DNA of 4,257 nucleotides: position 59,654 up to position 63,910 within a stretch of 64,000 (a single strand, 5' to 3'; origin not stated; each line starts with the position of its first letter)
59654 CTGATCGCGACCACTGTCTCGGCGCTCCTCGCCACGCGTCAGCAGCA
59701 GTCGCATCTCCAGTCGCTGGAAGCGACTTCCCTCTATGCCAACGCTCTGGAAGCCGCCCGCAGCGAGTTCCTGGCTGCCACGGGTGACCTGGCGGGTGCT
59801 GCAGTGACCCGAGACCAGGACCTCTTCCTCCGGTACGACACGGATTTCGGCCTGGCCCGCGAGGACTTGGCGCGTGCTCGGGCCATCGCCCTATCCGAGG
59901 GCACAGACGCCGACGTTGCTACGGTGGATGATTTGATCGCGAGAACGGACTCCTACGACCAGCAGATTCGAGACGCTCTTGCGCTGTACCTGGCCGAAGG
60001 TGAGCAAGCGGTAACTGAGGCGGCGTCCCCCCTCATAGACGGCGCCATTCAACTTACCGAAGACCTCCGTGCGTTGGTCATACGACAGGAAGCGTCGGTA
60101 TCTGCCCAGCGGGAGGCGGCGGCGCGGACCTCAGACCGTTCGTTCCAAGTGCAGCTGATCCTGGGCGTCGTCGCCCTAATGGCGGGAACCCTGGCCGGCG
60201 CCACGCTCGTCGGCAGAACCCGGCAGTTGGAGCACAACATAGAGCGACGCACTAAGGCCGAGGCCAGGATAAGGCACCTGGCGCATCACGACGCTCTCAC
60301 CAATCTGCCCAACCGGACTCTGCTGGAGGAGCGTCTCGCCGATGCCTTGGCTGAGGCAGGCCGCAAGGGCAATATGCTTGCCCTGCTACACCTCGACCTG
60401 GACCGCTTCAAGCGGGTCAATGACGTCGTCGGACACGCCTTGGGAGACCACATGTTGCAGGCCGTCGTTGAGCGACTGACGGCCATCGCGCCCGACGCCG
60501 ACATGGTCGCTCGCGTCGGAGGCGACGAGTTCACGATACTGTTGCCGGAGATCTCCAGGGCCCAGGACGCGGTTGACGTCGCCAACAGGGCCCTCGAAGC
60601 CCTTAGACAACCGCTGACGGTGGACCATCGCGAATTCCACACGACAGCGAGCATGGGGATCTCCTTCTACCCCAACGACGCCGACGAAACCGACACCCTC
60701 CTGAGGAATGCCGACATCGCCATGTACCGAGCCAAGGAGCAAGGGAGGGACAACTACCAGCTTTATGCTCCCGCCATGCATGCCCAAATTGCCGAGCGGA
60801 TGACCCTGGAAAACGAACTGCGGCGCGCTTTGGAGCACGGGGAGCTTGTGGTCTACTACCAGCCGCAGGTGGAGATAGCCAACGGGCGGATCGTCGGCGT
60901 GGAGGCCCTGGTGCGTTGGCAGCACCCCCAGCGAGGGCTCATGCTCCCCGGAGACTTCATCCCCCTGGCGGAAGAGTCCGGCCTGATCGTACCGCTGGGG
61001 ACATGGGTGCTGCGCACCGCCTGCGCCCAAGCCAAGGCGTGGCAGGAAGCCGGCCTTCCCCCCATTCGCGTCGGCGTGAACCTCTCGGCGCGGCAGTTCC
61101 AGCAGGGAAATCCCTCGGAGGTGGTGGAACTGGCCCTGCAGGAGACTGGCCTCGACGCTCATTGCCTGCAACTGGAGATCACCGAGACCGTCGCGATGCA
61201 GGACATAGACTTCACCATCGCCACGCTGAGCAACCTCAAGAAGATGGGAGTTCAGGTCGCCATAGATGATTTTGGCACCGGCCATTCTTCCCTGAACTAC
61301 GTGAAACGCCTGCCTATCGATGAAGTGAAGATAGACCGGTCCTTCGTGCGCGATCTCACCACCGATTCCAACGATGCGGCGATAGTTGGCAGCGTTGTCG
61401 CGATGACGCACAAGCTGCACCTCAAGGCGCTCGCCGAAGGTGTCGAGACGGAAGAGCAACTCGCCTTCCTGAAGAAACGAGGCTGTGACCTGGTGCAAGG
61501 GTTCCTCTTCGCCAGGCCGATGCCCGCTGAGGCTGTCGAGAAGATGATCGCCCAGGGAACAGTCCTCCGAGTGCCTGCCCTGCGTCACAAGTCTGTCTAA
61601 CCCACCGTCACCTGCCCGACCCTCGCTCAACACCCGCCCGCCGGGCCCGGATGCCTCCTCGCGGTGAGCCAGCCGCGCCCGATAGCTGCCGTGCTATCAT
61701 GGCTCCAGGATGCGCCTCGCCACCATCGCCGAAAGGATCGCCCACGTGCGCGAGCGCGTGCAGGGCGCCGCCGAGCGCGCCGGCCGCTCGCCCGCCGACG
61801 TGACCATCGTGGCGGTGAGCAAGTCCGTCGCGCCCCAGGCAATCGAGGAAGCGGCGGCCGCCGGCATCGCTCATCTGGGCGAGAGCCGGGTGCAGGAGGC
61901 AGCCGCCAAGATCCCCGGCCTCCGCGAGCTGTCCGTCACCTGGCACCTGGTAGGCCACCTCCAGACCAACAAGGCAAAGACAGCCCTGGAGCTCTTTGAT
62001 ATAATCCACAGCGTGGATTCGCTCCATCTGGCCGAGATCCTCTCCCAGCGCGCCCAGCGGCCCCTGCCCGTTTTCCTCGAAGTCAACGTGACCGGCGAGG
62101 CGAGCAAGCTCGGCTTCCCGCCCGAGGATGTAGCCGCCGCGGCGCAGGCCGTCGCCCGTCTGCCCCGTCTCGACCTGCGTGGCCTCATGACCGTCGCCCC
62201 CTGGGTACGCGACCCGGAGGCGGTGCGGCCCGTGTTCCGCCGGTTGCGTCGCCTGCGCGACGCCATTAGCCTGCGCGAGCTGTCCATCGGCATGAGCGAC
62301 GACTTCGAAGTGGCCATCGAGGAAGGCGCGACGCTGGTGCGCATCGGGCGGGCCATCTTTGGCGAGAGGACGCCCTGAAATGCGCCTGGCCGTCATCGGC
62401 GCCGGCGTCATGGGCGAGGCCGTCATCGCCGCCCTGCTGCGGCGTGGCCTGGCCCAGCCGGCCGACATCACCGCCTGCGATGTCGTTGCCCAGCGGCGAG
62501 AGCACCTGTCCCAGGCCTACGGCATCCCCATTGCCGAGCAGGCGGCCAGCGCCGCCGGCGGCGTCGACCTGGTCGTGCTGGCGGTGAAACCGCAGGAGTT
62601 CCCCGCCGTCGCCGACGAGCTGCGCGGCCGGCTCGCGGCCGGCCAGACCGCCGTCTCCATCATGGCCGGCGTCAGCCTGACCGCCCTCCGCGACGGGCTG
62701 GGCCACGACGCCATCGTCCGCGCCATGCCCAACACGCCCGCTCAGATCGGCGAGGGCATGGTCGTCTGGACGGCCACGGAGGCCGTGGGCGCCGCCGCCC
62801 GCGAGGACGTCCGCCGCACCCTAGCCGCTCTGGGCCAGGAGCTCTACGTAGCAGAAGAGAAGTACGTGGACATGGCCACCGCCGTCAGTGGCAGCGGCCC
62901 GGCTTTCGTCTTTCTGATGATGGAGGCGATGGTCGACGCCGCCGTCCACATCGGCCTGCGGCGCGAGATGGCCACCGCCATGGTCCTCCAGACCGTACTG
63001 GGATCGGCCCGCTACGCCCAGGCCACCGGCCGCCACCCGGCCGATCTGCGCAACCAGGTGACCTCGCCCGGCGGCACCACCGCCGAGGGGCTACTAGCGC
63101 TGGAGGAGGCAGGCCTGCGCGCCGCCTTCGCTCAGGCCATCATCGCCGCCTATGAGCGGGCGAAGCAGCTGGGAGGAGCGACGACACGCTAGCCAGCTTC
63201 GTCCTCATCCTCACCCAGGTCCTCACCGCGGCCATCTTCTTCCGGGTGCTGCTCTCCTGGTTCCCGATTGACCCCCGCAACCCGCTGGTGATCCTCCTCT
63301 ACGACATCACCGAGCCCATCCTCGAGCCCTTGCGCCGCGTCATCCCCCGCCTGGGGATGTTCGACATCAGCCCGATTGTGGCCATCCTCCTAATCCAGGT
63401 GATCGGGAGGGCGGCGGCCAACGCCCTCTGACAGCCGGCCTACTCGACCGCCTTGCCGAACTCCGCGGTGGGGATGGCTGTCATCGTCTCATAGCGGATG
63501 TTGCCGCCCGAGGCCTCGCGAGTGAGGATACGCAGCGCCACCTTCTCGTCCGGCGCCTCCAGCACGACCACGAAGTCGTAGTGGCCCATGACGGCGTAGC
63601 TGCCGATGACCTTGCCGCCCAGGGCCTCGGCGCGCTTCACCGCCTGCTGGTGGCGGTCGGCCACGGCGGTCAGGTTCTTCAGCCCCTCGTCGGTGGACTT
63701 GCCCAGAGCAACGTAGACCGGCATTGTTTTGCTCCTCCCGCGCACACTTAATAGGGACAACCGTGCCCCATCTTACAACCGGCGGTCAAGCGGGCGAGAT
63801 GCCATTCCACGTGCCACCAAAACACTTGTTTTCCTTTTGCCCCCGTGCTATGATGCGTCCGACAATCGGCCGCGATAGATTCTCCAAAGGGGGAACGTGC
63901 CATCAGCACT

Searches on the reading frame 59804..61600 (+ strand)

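Call 84: search_protein_families(library=pfam, proteins=[window:59804-61600:+], max_evalue=0.001)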
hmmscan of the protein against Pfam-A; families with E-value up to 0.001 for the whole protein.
window:59804-61600:+ (598 aa): 2 families
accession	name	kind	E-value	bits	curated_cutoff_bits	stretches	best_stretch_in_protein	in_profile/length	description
PF00563.25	EAL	-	4.5e-79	265.6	31.3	1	337-572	2-236/236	EAL domain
PF00990.26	GGDEF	-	2.4e-49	167.6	23.8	1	160-316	1-160/161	Diguanylate cyclase, GGDEF domain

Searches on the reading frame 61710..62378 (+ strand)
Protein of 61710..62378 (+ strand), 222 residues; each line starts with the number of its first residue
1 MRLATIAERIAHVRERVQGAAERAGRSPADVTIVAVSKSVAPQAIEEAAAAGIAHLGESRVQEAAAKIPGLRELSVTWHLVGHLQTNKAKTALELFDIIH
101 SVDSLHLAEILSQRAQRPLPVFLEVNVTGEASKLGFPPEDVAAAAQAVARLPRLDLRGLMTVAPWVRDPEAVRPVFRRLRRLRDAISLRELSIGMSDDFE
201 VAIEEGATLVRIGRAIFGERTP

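Call 84: search_protein_families(library=pfam, proteins=[window:61710-62378:+], max_evalue=0.001)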
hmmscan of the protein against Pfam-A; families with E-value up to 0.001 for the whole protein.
window:61710-62378:+ (222 aa): 1 family
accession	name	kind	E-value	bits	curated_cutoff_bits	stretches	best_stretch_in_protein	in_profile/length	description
PF01168.26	Ala_racemase_N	-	4.2e-24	85.9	24.1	1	12-220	5-219/220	Alanine racemase, N-terminal domain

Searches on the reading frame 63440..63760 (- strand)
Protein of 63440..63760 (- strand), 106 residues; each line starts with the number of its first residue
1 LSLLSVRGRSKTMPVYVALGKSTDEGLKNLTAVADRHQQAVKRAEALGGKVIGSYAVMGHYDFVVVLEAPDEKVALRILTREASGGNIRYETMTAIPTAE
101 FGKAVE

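Call 84: search_protein_families(library=pfam, proteins=[window:63440-63760:-], max_evalue=0.001)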
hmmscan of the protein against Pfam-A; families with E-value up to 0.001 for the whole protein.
window:63440-63760:- (106 aa): 1 family
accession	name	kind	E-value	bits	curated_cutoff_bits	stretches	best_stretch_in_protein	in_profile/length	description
PF08734.17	GYD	-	7.2e-24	84.1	31.4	1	16-105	1-91/91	GYD domain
